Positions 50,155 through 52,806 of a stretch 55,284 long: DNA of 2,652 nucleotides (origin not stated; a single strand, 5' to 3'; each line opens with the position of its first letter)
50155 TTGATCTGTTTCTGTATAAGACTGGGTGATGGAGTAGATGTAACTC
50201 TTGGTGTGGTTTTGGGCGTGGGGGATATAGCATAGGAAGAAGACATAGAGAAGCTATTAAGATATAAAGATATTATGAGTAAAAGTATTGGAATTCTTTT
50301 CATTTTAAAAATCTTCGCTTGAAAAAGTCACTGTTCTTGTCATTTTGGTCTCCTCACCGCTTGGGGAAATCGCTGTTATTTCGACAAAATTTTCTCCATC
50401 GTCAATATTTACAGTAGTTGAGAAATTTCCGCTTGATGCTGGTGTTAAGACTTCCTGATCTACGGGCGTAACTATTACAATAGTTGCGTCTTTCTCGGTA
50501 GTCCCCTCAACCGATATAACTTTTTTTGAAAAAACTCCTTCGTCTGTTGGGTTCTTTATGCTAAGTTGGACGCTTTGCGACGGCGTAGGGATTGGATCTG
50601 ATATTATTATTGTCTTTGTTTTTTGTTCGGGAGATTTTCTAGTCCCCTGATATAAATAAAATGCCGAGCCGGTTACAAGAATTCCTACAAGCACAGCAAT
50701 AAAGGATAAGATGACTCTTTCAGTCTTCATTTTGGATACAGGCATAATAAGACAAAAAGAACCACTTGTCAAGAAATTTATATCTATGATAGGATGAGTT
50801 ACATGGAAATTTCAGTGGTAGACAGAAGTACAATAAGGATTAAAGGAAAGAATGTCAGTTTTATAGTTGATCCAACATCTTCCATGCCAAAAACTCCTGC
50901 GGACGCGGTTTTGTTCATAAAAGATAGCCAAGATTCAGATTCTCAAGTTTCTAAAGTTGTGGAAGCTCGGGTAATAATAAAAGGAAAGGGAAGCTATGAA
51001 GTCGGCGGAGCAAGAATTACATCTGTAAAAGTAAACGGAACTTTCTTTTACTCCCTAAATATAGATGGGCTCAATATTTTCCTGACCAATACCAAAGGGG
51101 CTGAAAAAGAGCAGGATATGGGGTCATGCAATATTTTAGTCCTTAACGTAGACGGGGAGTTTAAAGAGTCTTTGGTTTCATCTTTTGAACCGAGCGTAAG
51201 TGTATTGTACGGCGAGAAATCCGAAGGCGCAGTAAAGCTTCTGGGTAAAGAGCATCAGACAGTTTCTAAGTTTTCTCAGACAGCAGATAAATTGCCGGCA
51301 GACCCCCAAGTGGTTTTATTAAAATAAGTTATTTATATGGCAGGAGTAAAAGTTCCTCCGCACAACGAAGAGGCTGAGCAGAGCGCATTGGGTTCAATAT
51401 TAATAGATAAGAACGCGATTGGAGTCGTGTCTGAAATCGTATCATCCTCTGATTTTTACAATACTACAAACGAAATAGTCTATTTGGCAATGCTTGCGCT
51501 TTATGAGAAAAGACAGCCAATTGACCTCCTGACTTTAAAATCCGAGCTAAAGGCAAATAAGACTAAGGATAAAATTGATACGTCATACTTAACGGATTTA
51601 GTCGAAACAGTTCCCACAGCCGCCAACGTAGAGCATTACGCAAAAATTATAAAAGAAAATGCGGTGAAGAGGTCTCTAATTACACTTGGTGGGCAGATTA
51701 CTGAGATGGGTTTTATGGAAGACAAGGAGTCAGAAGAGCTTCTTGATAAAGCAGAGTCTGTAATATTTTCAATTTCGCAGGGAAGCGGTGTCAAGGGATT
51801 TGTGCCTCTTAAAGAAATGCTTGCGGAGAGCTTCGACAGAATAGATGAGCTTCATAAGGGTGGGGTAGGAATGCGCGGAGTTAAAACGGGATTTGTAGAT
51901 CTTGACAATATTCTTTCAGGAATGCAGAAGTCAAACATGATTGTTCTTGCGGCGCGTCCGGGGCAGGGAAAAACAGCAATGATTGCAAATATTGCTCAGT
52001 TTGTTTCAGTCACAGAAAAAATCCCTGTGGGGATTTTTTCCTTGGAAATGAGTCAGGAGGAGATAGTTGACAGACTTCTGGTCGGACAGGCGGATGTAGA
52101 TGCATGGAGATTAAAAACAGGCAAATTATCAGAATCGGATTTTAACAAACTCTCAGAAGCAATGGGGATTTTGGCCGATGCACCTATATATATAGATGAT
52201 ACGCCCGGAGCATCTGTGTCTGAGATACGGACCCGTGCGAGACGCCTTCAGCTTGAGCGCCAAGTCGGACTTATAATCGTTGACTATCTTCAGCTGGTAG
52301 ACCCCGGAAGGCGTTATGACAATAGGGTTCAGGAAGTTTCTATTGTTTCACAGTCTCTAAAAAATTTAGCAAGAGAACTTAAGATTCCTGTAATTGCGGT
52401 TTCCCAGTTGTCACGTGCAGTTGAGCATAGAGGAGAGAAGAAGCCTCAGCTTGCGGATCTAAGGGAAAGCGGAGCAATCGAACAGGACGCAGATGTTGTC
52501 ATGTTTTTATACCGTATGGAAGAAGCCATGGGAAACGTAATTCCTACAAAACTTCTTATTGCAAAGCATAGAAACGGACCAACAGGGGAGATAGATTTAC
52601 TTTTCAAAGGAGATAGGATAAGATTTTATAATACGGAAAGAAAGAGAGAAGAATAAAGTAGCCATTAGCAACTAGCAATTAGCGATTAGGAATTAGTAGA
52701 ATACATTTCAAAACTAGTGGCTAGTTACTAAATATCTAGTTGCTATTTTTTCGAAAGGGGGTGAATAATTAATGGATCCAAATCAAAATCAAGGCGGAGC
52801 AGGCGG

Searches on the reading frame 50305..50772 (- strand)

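Call 43: search_protein_families(library=pfam, max_evalue=0.0001, proteins=[window:50305-50772:-])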
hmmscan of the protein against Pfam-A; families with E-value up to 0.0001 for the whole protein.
window:50305-50772:- (155 aa): 1 family
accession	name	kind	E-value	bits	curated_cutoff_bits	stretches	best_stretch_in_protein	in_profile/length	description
PF09136.16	Glucodextran_B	-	4.8e-10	39.7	27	1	69-150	2-81/83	Glucodextranase, domain B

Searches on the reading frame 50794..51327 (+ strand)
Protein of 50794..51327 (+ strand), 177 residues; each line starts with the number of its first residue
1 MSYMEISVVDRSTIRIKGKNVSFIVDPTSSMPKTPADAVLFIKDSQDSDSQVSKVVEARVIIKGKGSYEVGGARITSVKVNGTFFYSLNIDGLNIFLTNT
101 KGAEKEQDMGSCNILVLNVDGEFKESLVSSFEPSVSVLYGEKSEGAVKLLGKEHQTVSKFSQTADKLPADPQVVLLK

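Call 43: search_protein_families(library=pfam, max_evalue=0.0001, proteins=[window:50794-51327:+])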
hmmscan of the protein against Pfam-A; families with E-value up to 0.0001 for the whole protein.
window:50794-51327:+ (177 aa): 1 family
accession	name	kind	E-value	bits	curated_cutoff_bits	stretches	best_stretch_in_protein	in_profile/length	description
PF13483.12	Lactamase_B_3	-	8.8e-05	23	24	0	5-83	1-83/160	Beta-lactamase superfamily domain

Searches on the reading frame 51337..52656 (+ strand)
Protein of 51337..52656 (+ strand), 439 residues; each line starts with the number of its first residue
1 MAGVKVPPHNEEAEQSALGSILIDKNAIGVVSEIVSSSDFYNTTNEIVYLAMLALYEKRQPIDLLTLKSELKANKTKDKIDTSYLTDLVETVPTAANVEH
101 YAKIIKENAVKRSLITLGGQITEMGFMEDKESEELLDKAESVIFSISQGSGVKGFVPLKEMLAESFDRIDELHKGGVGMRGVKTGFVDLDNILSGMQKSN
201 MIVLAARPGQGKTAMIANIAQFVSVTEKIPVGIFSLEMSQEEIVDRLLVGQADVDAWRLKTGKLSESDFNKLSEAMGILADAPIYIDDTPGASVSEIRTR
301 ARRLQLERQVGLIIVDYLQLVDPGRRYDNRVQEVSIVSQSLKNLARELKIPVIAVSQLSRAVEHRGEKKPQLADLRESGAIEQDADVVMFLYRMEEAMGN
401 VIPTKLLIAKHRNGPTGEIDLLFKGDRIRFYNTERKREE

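Call 43: search_protein_families(library=pfam, max_evalue=0.0001, proteins=[window:51337-52656:+])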
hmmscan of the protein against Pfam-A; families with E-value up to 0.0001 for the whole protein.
window:51337-52656:+ (439 aa): 3 families
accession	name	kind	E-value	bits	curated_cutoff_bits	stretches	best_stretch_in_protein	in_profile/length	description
PF03796.21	DnaB_C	-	1.2e-97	326.7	27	1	181-432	1-255/255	DnaB-like helicase C terminal domain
PF00772.26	DnaB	-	5.4e-31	107.1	23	1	7-107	2-103/103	DnaB-like helicase N terminal domain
PF13481.12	AAA_25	-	2.7e-10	40.7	27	1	190-358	23-190/195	AAA domain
